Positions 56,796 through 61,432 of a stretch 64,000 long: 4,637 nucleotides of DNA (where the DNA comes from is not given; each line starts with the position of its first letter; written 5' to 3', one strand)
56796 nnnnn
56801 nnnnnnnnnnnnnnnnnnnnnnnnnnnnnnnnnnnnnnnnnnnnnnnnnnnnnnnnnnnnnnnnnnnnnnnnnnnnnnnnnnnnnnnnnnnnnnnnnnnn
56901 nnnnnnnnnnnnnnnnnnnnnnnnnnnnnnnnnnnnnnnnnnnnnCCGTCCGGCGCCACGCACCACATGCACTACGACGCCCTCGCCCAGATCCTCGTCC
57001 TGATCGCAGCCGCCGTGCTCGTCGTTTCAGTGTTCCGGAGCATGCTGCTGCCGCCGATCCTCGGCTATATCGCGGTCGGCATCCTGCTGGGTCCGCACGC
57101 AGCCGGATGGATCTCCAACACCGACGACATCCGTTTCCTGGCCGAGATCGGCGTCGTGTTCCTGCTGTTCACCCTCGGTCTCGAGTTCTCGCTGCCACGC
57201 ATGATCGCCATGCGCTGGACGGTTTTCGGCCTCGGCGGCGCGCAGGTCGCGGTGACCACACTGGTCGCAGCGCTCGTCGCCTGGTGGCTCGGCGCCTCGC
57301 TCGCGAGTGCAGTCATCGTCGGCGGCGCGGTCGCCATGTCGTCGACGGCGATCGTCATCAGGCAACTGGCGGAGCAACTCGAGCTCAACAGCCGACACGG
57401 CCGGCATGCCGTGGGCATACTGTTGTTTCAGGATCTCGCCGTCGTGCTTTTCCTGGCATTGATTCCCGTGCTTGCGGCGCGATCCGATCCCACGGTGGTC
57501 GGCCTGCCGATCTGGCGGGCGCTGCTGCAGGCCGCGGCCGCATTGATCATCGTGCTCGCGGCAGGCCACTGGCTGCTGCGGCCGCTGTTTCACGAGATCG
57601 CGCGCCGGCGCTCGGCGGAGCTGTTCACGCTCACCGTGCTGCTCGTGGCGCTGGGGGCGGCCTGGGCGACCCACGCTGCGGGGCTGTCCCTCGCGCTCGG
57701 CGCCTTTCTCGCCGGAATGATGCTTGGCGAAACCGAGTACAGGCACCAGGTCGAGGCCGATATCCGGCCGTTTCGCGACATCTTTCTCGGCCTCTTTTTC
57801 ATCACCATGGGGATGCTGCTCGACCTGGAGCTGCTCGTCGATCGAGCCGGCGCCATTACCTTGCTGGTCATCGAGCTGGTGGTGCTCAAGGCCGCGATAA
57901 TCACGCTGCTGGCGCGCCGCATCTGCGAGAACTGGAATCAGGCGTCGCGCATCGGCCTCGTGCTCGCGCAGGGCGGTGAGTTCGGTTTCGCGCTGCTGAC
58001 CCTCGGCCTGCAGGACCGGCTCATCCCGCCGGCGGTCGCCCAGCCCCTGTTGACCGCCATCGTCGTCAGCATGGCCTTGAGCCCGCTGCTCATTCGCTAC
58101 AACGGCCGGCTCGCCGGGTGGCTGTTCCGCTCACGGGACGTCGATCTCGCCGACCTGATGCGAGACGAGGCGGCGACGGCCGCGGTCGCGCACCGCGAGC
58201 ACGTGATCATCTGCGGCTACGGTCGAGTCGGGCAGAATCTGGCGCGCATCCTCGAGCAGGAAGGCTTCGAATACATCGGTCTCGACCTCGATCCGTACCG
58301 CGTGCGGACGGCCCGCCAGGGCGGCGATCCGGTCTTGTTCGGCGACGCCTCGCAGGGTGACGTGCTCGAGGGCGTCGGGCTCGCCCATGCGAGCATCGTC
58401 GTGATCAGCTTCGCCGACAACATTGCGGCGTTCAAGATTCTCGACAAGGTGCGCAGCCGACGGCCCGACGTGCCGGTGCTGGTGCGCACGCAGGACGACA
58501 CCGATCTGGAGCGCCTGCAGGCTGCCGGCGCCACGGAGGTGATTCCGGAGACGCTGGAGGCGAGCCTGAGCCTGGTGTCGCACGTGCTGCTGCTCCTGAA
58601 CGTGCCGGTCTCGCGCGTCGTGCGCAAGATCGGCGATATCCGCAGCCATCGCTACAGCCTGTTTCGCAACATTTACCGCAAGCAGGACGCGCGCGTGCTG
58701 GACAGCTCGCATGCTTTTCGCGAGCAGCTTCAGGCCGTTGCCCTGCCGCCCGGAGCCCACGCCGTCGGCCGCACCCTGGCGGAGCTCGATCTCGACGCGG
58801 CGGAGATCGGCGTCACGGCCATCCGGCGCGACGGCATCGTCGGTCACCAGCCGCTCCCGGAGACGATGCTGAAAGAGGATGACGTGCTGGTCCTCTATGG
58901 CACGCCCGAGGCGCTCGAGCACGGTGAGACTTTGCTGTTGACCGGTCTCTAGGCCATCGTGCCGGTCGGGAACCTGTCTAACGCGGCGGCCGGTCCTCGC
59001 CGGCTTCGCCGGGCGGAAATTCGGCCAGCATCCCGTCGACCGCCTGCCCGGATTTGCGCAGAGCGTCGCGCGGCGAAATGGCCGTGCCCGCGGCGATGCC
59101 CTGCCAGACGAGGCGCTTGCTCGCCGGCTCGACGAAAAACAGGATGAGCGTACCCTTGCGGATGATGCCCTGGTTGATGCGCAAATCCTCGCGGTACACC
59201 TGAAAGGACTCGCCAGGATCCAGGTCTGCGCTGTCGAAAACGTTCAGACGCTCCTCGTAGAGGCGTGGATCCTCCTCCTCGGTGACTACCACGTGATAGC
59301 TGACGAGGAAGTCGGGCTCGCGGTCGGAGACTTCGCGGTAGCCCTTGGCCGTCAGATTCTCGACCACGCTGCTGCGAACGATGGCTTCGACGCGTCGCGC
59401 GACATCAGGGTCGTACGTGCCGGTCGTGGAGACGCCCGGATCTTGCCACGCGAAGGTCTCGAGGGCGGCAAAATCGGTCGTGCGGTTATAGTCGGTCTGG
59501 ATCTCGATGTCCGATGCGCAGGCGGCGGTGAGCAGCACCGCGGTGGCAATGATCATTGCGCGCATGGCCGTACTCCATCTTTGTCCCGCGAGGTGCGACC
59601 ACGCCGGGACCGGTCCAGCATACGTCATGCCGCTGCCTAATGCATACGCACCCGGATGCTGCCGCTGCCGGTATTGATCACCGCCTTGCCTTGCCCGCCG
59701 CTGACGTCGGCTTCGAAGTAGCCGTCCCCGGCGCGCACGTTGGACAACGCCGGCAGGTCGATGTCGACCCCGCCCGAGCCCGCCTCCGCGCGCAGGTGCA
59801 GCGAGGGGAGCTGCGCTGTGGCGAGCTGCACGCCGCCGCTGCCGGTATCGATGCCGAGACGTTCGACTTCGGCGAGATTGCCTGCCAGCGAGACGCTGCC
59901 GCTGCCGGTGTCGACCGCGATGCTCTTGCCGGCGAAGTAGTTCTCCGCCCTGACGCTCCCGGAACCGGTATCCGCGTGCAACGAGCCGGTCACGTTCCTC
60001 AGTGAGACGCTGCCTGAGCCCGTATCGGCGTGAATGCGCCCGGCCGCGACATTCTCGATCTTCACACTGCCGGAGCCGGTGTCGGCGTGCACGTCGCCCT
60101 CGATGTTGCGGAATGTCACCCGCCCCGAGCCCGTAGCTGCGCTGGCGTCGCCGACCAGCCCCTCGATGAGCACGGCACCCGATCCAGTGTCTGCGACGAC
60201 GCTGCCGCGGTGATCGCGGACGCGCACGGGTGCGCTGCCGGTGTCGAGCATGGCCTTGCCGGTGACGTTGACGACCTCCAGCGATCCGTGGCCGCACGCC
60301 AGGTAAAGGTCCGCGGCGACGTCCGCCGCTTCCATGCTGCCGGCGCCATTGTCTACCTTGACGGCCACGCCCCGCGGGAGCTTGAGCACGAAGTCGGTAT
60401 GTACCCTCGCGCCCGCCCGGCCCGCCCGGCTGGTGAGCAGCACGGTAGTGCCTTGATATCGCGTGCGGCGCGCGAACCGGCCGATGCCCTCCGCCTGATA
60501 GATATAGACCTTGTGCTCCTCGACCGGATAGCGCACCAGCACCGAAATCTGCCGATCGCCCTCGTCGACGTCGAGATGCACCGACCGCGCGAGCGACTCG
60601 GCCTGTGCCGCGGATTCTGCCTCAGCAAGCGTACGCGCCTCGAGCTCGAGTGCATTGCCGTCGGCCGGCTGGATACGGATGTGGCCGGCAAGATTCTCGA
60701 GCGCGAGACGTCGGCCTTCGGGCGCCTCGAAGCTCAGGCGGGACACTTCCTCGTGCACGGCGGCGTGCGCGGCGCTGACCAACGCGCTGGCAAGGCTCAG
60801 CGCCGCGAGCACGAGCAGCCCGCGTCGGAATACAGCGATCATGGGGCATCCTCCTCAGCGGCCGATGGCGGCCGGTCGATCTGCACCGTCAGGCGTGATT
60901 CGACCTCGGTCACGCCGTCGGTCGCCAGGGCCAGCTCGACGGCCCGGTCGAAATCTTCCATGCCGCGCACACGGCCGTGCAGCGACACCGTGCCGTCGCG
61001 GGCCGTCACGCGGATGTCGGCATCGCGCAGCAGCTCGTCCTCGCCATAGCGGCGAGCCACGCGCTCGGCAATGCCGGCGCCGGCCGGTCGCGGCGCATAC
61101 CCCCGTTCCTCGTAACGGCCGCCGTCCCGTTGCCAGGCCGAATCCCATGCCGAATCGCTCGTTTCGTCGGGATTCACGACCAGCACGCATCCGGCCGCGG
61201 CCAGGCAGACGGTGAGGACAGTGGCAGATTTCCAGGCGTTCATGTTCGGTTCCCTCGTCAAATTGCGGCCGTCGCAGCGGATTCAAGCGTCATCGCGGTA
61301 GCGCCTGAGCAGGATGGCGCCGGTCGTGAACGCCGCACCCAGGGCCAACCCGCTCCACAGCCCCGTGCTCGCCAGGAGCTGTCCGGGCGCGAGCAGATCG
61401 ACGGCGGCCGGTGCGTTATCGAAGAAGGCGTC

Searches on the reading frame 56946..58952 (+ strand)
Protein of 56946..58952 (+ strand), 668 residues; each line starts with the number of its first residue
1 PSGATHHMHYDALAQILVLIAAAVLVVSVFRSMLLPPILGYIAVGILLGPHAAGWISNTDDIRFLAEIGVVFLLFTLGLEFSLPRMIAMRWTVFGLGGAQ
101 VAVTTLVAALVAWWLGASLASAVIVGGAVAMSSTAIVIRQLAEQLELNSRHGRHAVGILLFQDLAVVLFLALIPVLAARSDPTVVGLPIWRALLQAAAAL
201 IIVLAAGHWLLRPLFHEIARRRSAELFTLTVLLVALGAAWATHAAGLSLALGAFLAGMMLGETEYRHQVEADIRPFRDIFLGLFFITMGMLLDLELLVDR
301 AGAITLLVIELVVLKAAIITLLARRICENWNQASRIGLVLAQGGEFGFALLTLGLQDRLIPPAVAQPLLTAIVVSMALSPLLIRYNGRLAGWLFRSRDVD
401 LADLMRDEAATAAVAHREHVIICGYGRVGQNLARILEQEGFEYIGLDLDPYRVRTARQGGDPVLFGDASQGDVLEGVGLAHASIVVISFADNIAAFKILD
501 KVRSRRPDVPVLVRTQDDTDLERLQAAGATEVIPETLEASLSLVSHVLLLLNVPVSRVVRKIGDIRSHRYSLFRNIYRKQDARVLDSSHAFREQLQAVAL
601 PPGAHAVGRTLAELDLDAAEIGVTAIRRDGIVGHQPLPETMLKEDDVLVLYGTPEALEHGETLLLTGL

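Call 57: search_protein_families(library=pfam, proteins=[window:56946-58952:+], max_evalue=0.00001)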
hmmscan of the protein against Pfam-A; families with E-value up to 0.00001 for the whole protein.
window:56946-58952:+ (668 aa): 3 families
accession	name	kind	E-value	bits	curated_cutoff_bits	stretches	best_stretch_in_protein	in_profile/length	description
PF00999.27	Na_H_Exchanger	-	3.2e-63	214.3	26.2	1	22-382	3-373/375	Sodium/hydrogen exchanger, transmembrane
PF02254.24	TrkA_N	-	3e-23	82.8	23.8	1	420-533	1-114/116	TrkA-N domain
PF02080.26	TrkA_C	-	8.3e-11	42.1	27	1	596-658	2-64/71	TrkA-C domain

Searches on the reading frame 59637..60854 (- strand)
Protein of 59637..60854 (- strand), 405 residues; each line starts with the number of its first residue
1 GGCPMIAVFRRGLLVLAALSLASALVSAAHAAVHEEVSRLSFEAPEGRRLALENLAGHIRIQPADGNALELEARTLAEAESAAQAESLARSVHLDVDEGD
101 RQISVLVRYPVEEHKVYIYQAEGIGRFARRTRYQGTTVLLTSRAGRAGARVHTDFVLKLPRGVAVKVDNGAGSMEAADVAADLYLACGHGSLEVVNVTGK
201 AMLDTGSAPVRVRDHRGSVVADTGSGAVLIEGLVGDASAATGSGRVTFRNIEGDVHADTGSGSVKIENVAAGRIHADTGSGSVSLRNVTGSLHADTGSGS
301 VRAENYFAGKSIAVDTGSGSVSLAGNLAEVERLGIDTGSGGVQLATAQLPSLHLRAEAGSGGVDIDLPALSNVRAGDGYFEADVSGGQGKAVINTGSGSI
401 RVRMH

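Call 60: search_protein_families(library=pfam, proteins=[window:59637-60854:-], max_evalue=0.001)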
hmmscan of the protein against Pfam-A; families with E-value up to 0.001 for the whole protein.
window:59637-60854:- (405 aa): 1 family
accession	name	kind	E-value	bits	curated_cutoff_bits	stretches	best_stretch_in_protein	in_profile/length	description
PF13349.12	DUF4097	-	8.1e-15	55.3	22.9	2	218-323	79-189/247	Toastrack DUF4097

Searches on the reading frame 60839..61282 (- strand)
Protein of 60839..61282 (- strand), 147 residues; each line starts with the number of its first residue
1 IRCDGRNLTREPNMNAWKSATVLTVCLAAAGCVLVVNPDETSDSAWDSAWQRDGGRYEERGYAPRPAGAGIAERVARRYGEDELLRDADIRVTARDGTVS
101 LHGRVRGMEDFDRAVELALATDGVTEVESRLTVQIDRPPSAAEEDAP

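Call 60: search_protein_families(library=pfam, proteins=[window:60839-61282:-], max_evalue=0.001)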
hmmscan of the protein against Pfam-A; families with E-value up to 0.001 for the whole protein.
window:60839-61282:- (147 aa): 1 family
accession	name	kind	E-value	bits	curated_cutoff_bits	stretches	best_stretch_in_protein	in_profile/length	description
PF04972.22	BON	-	1.3e-13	51.5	27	1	70-134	4-68/69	BON domain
